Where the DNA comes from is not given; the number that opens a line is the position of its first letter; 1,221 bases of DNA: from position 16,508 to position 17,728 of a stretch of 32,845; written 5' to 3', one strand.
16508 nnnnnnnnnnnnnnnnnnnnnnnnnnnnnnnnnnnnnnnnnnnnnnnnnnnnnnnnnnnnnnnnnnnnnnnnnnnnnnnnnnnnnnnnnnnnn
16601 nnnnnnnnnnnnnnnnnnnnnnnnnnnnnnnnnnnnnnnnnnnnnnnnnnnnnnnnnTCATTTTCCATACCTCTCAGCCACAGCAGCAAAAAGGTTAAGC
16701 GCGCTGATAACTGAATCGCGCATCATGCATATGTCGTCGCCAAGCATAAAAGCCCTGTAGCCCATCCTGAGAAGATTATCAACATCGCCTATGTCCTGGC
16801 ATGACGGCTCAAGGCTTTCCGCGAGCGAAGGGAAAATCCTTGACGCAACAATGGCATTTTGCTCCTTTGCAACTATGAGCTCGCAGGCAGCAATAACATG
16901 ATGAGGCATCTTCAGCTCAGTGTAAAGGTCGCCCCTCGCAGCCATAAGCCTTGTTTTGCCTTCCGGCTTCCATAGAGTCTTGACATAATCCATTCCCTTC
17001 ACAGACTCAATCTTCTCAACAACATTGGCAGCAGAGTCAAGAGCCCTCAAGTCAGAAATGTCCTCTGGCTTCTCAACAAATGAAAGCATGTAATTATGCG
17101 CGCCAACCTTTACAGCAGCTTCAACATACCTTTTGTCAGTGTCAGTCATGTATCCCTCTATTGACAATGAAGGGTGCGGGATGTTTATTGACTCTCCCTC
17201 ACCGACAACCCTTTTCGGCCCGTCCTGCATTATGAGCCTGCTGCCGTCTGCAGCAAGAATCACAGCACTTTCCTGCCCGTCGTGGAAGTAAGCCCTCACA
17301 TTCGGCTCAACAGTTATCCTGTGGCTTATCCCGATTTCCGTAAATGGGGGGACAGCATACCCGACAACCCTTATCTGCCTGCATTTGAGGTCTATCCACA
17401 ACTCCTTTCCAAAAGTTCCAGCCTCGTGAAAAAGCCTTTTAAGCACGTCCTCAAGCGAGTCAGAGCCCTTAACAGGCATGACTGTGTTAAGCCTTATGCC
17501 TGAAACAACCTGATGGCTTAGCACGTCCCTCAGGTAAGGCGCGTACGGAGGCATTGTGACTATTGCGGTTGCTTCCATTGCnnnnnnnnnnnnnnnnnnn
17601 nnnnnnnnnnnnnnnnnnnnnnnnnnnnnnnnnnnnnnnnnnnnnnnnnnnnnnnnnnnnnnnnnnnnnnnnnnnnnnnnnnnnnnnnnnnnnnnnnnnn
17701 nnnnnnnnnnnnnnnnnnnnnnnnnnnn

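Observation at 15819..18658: ARH - truncated pyruvate-kinase-like - nucleoside hydrolase operon: a possible ADP-ribose or riboside processing trio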

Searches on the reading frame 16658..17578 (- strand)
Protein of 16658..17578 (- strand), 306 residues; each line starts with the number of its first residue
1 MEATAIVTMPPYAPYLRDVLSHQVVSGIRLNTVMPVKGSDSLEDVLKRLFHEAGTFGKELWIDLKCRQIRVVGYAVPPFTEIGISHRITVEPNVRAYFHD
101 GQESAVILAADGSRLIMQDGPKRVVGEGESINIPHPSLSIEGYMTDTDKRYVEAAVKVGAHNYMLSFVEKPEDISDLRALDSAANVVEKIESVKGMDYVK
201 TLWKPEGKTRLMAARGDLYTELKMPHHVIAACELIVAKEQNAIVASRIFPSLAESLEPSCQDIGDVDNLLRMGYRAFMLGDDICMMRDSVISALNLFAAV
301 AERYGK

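Call 4: search_protein_families(library=pfam, proteins=[window:16658-17578:-], max_evalue=0.01)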
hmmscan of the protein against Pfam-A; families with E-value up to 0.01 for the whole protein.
window:16658-17578:- (306 aa): 1 family
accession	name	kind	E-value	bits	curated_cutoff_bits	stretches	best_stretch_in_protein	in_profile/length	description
PF00224.27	PK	-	2.3e-12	47.1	30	1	91-280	121-315/328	Pyruvate kinase, barrel domain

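Call 7: find_homologous_proteins(query=window:16658-17578:-, max_evalue=0.001)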
Query window:16658-17578:- (306 aa): 951 proteins with E <= 0.001 among 3750 candidates; the best 120 are listed.
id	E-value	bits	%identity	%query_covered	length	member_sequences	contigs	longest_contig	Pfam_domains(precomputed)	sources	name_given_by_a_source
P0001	6.3e-185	631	91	100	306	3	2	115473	PF00224.28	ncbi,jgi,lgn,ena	-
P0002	6.1e-176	602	86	100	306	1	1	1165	PF00224.28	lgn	-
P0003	1.5e-132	460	70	99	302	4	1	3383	PF00224.28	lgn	-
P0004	9.2e-130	450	69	99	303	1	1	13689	PF00224.28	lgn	-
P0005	1.7e-129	449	68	97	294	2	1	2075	PF00224.28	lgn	-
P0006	2.6e-129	449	67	99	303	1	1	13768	PF00224.28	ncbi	-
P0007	3.7e-129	448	65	99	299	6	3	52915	PF00224.28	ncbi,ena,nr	ncbi:TPA: hypothetical protein HA231_04860 [Candidatus Woesearchaeota archaeon]|nr:hypothetical prot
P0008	5.5e-128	445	67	100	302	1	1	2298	PF00224.28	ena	-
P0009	1.5e-126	440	65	99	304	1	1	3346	PF00224.28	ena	-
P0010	1.5e-125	437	65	99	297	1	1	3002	PF00224.28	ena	-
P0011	1.8e-125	436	65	99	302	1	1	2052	PF00224.28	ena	-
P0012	6.3e-125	434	65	98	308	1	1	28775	PF00224.28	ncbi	-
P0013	2.9e-124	432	66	98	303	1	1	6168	PF00224.28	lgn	-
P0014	4.8e-124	432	66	99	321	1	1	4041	PF00224.28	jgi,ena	jgi:pyruvate kinase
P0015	6.2e-124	431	65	100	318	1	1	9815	PF00224.28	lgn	-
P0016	8.0e-124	431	66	99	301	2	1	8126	PF00224.28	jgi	jgi:hypothetical protein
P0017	1.4e-123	430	64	100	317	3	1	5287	PF00224.28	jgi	-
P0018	3.6e-123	429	63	100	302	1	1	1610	PF00224.28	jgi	jgi:pyruvate kinase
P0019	3.8e-123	429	65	98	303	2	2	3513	PF00224.28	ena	-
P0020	6.9e-123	428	64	98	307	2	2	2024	PF00224.28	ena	-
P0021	2.3e-122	426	64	100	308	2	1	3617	PF00224.28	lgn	-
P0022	4.1e-122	425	67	99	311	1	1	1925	PF00224.28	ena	-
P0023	5.1e-122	425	65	99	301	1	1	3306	PF00224.28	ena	-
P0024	5.3e-122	425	64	98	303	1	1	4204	PF00224.28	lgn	-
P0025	9.2e-122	424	63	98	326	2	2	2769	PF00224.28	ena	-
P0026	9.8e-122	424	65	99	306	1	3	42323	PF00224.28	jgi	-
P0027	1.2e-121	424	63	100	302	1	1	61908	PF00224.28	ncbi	ncbi:MAG: pyruvate kinase [Candidatus Woesearchaeota archaeon]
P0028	1.6e-121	423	65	98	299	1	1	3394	PF00224.28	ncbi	ncbi:MAG: pyruvate kinase [Candidatus Woesearchaeota archaeon]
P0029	2.5e-121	423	62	99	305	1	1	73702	PF00224.28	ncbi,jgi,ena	ncbi:MAG: pyruvate kinase [archaeon]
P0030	3.7e-121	422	64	100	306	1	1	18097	PF00224.28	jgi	jgi:pyruvate kinase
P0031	5.1e-121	422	63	99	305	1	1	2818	PF00224.28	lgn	-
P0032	9.2e-121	421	64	99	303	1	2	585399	PF00224.28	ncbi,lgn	-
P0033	1.1e-120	421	64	99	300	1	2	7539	PF00224.28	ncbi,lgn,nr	ncbi:hypothetical protein HYS49_00865 [Candidatus Woesearchaeota archaeon]|nr:hypothetical protein [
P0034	1.2e-120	420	65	99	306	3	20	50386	PF00224.28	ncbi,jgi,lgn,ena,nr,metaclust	ncbi:hypothetical protein J4434_07545 [Candidatus Woesearchaeota archaeon]|nr:hypothetical protein [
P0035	1.5e-120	420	64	99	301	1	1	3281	PF00224.28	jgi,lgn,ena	-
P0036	1.9e-120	420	63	99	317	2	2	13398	PF00224.28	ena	-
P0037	4.0e-120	419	63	100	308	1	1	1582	PF00224.28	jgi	jgi:pyruvate kinase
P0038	4.2e-120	419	63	100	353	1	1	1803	PF00224.28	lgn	-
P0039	4.5e-120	419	66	99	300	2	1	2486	PF00224.28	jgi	-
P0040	5.2e-120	418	62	99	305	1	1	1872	PF00224.28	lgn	-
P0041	5.6e-120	418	63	98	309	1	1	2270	PF00224.28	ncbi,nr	ncbi:MAG: pyruvate kinase [Candidatus Woesearchaeota archaeon]|nr:pyruvate kinase [Candidatus Woesea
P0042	6.2e-120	418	64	99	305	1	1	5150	PF00224.28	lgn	-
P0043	1.0e-119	417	65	99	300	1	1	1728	PF00224.28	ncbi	-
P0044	1.5e-119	417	64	98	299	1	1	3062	PF00224.28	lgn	-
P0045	4.1e-119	415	63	99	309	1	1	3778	PF00224.28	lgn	-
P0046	8.4e-119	414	63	99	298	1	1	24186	PF00224.28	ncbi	ncbi:MAG: pyruvate kinase [Candidatus Woesearchaeota archaeon]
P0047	8.7e-119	414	64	98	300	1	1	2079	PF00224.28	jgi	-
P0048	1.2e-118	414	62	99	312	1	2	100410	PF00224.28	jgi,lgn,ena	-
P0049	1.5e-118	414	62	99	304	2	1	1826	PF00224.28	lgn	-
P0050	1.9e-117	410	62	99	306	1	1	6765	PF00224.28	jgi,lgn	-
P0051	2.6e-117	410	62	99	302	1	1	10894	PF00224.28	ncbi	-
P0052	2.9e-117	409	64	98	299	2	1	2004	PF00224.28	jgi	jgi:pyruvate kinase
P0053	3.3e-117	409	64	99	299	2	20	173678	PF00224.28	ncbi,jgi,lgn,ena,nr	ncbi:hypothetical protein HN385_01460 [archaeon]|jgi:pyruvate kinase|nr:hypothetical protein [archae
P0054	4.5e-117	409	63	100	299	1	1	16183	PF00224.28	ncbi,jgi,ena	-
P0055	7.9e-117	408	64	98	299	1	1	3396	PF00224.28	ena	-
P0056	7.9e-117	408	62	100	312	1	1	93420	PF00224.28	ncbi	-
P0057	1.2e-116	407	62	99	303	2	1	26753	PF00224.28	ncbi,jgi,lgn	jgi:pyruvate kinase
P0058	2.5e-116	406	60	99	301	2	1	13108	PF00224.28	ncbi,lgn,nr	ncbi:MAG TPA: pyruvate kinase [Candidatus Nanoarchaeia archaeon]|nr:pyruvate kinase [Candidatus Nano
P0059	4.1e-116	406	61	99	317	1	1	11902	PF00224.28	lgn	-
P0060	4.3e-116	405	63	99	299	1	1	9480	PF00224.28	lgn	-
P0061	4.5e-116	405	62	98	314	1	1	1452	PF00224.28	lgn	-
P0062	6.0e-116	405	61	100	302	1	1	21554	PF00224.28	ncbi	-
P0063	9.4e-116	404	62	99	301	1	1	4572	PF00224.28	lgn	-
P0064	1.7e-115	404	62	100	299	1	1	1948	PF00224.28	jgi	jgi:pyruvate kinase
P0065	2.2e-115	403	62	100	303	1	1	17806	PF00224.28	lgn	-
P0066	2.3e-115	403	61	99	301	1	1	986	PF00224.28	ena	-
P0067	2.6e-115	403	62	99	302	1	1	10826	PF00224.28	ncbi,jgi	ncbi:MAG: pyruvate kinase [Candidatus Woesearchaeota archaeon]|jgi:pyruvate kinase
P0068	8.2e-115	401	63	100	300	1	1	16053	PF00224.28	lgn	-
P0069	8.4e-115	401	64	98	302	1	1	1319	PF00224.28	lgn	-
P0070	9.0e-115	401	62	99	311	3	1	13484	PF00224.28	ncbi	-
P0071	9.9e-115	401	60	99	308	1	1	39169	PF00224.28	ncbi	ncbi:MAG: pyruvate kinase [Candidatus Woesearchaeota archaeon]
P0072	1.5e-114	400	63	98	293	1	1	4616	PF00224.28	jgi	jgi:hypothetical protein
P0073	1.8e-114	400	62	98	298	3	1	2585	PF00224.28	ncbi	-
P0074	2.0e-114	400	63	99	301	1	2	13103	PF00224.28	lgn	-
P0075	2.4e-114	400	60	100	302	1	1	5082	PF00224.28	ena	-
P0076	2.6e-114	400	61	98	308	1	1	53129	PF00224.28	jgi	jgi:hypothetical protein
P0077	2.8e-114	400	61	98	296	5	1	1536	PF00224.28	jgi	jgi:pyruvate kinase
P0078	2.8e-114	400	62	99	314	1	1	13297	PF00224.28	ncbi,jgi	jgi:pyruvate kinase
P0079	3.4e-114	399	61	98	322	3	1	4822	PF00224.28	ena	-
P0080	5.6e-114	399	62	98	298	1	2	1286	PF00224.28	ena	-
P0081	7.2e-114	398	62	98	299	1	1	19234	PF00224.28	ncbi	-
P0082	2.1e-113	397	61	98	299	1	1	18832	PF00224.28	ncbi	-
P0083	2.4e-113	396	62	98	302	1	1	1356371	PF00224.28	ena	-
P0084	3.3e-113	396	60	99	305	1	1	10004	PF00224.28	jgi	jgi:hypothetical protein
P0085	3.7e-113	396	60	99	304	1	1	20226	PF00224.28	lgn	-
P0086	4.9e-113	395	61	99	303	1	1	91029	PF00224.28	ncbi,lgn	-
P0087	7.4e-113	395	62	98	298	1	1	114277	PF00224.28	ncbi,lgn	-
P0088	8.5e-113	395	60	98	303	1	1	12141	PF00224.28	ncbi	-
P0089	1.1e-112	394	63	98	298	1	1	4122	PF00224.28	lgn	-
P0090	1.7e-112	394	63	99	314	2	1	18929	PF00224.28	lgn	-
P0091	1.8e-112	394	59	99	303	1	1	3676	PF00224.28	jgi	jgi:hypothetical protein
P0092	1.9e-112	394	59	98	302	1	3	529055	PF00224.28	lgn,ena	-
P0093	2.1e-112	393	61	98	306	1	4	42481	PF00224.28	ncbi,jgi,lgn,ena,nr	ncbi:MAG: pyruvate kinase [Nanoarchaeota archaeon]|nr:hypothetical protein [Nanoarchaeota archaeon] 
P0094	2.1e-112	393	58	99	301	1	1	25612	PF00224.28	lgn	-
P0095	2.2e-112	393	62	98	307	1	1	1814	PF00224.28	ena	-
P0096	3.1e-112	393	60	100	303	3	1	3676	PF00224.28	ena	-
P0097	4.1e-112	392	58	98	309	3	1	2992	PF00224.28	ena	-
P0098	4.4e-112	392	63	97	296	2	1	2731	PF00224.28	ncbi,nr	ncbi:hypothetical protein KY341_06605, partial [Candidatus Woesearchaeota archaeon]|nr:hypothetical 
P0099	9.7e-112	391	60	99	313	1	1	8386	PF00224.28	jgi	jgi:pyruvate kinase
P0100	1.2e-111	391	61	99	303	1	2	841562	PF00224.28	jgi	-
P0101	1.7e-111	390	60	99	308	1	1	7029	PF00224.28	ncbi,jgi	jgi:pyruvate kinase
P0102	1.7e-111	390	60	100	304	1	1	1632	PF00224.28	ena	-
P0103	4.4e-111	389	61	98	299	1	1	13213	PF00224.28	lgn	-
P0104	5.7e-111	389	56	99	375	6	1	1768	PF00224.28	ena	-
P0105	6.4e-111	388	61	98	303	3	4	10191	PF00224.28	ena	-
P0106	6.7e-111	388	61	98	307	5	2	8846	PF00224.28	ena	-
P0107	7.6e-111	388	59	98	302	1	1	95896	PF00224.28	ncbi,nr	ncbi:MAG: pyruvate kinase [Nanoarchaeota archaeon]|nr:pyruvate kinase [Nanoarchaeota archaeon]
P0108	1.1e-110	388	58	98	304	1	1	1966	PF00224.28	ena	-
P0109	1.1e-110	388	59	100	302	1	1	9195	PF00224.28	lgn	-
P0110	2.0e-110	387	62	97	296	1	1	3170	PF00224.28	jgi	jgi:pyruvate kinase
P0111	2.0e-110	387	59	99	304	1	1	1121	PF00224.28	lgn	-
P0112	2.2e-110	387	61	97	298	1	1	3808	PF00224.28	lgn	-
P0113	2.6e-110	386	60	99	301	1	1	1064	PF00224.28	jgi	jgi:pyruvate kinase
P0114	3.3e-110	386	57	100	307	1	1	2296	PF00224.28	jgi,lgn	jgi:pyruvate kinase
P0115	4.1e-110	386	58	99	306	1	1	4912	PF00224.28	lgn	-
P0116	4.9e-110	386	61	99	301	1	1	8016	PF00224.28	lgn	-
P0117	5.1e-110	386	61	98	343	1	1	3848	PF00224.28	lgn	-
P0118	5.3e-110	385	60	99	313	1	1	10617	PF00224.28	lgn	-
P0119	5.6e-110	385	57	99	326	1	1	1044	PF00224.28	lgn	-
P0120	7.5e-110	385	59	100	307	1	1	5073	PF00224.28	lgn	-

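Call 8: search_solved_structures(query=window:16658-17578:-, max_evalue=1, show_alignments=2)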
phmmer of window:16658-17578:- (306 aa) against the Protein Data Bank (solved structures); distinct sequences matched with E-value up to 1: 55.
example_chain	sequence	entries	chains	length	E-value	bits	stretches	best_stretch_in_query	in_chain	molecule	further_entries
8eq3_A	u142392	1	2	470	1.4e-09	41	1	99-303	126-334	Pyruvate kinase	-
8edr_A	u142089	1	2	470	1.4e-09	41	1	99-303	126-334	Pyruvate kinase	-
8eq0_B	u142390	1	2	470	1.4e-09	41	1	99-303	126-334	Pyruvate kinase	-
8edt_A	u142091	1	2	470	1.4e-09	41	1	99-303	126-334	Pyruvate kinase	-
4yng_A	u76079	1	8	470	1.4e-09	41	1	99-303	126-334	Pyruvate kinase I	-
8eds_A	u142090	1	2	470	1.5e-09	41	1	99-303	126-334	Pyruvate kinase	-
8eu4_A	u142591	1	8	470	2e-09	40.6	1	99-303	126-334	Pyruvate kinase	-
1pky_A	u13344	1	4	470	2.6e-09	40.2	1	99-303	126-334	PYRUVATE KINASE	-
1e0t_A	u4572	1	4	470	2.7e-09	40.1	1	99-303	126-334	Pyruvate kinase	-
8edq_A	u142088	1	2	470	3.1e-09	39.9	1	99-303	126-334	Pyruvate kinase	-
8eq1_A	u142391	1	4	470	3.3e-09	39.8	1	105-303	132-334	Pyruvate kinase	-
1e0u_A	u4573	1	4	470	4.4e-09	39.4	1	99-303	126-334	Pyruvate kinase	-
7z4r_A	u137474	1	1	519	6.5e-09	38.9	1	90-283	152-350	Pyruvate kinase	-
7oo1_A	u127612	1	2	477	1.2e-08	37.9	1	123-282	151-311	Pyruvate kinase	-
6ksh_A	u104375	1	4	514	2.1e-08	37.2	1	90-282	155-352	Pyruvate kinase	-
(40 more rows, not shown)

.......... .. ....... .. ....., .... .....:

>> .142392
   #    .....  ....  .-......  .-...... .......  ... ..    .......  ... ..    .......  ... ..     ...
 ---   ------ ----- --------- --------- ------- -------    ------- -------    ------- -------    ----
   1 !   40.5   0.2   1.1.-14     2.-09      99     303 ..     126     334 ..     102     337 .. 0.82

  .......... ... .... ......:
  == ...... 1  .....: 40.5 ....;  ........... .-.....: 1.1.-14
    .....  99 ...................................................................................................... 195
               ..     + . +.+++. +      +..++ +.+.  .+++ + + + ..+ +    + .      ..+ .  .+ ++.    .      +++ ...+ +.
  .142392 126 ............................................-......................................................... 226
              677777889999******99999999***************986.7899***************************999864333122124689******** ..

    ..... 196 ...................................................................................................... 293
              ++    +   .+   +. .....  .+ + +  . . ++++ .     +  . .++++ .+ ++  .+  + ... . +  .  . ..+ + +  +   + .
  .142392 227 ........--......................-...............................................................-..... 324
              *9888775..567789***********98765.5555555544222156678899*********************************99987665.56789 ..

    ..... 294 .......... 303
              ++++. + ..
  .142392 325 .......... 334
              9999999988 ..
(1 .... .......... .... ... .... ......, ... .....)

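Call 10: find_encoding_contigs(protein=P0007, flank=10000, max_places=2)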
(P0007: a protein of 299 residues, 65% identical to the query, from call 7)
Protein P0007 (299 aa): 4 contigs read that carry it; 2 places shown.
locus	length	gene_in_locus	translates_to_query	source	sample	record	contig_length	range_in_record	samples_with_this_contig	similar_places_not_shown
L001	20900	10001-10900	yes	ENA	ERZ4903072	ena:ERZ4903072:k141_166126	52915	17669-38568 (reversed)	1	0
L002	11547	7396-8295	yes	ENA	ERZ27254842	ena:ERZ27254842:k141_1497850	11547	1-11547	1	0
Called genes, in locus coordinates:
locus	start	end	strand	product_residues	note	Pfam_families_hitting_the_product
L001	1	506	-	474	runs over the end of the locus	-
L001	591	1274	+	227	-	PF00293:NUDIX, PF22327:Nudt16-like (faint), PF19368:WHD_AraR, PF21906:WHD_NrtR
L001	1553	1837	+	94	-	-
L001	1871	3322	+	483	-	PF17767:NAPRTase_N, PF17956:NAPRTase_C (faint)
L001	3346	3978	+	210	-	PF00857:Isochorismatase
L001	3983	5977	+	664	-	PF00795:CN_hydrolase, PF02540:NAD_synthase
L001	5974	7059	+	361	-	PF00293:NUDIX, PF01467:CTP_transf_like (weak)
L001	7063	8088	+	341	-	PF02445:NadA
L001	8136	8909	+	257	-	PF00069:Pkinase, PF07714:PK_Tyr_Ser-Thr, PF01163:RIO1 (weak), PF01636:APH (faint), PF03109:ABC1 (weak)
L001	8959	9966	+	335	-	-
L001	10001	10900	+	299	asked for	PF00224:PK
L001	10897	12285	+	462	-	PF04055:Radical_SAM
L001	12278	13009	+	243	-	-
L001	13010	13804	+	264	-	PF00459:Inositol_P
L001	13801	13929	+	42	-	-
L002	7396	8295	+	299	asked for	PF00224:PK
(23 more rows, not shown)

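Call 11: find_encoding_contigs(protein=P0083, flank=10000, max_places=2)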
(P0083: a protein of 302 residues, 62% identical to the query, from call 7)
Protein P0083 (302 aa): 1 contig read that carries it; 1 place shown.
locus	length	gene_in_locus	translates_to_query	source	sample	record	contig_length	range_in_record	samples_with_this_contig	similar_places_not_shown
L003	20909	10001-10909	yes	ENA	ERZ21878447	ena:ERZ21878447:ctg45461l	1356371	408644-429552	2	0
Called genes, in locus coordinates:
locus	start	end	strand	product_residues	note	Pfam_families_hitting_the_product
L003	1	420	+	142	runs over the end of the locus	PF02308:MgtC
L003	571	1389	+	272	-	PF04414:tRNA_deacylase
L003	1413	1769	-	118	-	-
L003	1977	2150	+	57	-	-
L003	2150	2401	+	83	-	-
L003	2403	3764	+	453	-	PF17767:NAPRTase_N, PF04095:NAPRTase, PF17956:NAPRTase_C (weak)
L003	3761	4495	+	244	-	PF00857:Isochorismatase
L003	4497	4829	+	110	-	-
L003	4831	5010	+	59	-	-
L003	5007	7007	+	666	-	PF00795:CN_hydrolase, PF02540:NAD_synthase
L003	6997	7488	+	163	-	PF00293:NUDIX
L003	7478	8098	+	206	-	PF01467:CTP_transf_like (weak)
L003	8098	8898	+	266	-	PF00069:Pkinase, PF07714:PK_Tyr_Ser-Thr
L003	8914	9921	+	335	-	-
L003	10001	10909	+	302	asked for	PF00224:PK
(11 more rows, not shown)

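Call 13: find_encoding_contigs(protein=P0001, flank=10000, max_places=1)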
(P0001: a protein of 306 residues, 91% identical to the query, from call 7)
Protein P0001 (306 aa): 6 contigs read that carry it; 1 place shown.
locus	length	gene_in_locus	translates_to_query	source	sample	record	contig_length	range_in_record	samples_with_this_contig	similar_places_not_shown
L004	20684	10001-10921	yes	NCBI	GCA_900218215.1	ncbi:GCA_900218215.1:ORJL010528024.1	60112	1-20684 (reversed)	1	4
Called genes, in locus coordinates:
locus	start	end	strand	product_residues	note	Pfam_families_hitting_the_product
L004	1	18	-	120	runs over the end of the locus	PF13248:Zn_ribbon_3 (weak), PF05154:TM2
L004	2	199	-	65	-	PF05154:TM2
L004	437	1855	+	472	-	PF17767:NAPRTase_N, PF02749:QRPTase_N (faint), PF04095:NAPRTase, PF17956:NAPRTase_C (faint)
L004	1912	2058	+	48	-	-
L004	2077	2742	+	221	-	PF00857:Isochorismatase (weak)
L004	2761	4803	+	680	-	PF00795:CN_hydrolase, PF02540:NAD_synthase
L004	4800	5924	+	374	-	PF00293:NUDIX, PF01467:CTP_transf_like (weak)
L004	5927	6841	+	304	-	-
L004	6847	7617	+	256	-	PF00069:Pkinase, PF07714:PK_Tyr_Ser-Thr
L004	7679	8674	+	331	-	-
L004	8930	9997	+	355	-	PF03747:ADP_ribosyl_GH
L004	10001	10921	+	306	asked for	PF00224:PK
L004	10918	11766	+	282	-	PF01156:IU_nuc_hydro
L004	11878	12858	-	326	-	PF01513:NAD_kinase (weak)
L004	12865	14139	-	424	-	PF01048:PNP_UDP_1 (weak)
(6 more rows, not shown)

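Call 14: find_encoding_contigs(protein=P0032, flank=10000, max_places=1)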
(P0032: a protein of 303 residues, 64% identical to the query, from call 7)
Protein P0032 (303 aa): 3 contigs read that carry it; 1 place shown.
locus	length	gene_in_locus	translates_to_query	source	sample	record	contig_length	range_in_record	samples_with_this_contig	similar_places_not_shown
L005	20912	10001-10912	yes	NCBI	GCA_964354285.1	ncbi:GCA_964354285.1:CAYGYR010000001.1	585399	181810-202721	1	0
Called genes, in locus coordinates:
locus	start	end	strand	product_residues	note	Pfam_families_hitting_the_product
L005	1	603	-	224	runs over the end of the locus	PF09997:DUF2238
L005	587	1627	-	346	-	PF13528:Glyco_trans_1_3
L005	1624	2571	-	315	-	-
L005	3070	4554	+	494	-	PF02749:QRPTase_N (faint), PF17767:NAPRTase_N, PF04095:NAPRTase, PF17956:NAPRTase_C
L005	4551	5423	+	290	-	PF00857:Isochorismatase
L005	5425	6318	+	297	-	PF02540:NAD_synthase, PF03054:tRNA_Me_trans (faint)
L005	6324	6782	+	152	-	PF00293:NUDIX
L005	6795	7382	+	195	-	PF04973:NMN_transporter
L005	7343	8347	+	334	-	PF13521:AAA_28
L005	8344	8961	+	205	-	PF01467:CTP_transf_like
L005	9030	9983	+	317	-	-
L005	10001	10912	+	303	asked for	PF00224:PK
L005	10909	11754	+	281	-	PF01156:IU_nuc_hydro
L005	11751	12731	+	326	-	PF01513:NAD_kinase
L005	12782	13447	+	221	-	PF00293:NUDIX, PF19368:WHD_AraR, PF21906:WHD_NrtR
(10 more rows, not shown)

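Call 15: search_protein_representatives(protein=window:16658-17578:-)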
Query: 306 residues. Proteins with E-value up to 0.001 (for the whole library): 996; up to 1e-10: 206; up to 1e-30: 100. The best 150 are listed.
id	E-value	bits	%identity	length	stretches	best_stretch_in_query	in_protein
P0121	1.1e-80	287.6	47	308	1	5-303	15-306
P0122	1.6e-77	277.2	63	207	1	94-304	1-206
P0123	8.1e-72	258.5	51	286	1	34-305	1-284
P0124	6.9e-70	252.2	49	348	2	75-304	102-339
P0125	4.4e-63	229.8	43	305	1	5-300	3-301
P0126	5.1e-62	226.3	44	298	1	6-303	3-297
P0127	1.1e-61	225.2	43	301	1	5-295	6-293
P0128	8.9e-59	215.7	60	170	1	1-170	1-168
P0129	2.9e-57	210.7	42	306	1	4-304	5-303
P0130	5.0e-56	206.7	41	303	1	6-289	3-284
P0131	7.7e-56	206.1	40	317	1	6-306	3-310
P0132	1.0e-53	199.1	42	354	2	78-300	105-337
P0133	1.5e-53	198.5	42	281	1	5-295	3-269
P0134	2.9e-53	197.6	42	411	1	6-287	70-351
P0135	4.4e-53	197.0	39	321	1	8-303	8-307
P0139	3.1e-51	190.9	39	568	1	6-294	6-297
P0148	8.5e-49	182.9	38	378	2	6-216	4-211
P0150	2.0e-48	181.7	41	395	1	6-304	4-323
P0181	3.0e-37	145.0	33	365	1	4-304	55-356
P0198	3.9e-33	131.5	31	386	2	19-253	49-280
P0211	5.1e-32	127.9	33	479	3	6-254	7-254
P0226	8.3e-30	120.6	35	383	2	9-255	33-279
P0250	3.4e-26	108.7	36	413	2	5-253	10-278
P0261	4.6e-23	98.5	54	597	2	228-299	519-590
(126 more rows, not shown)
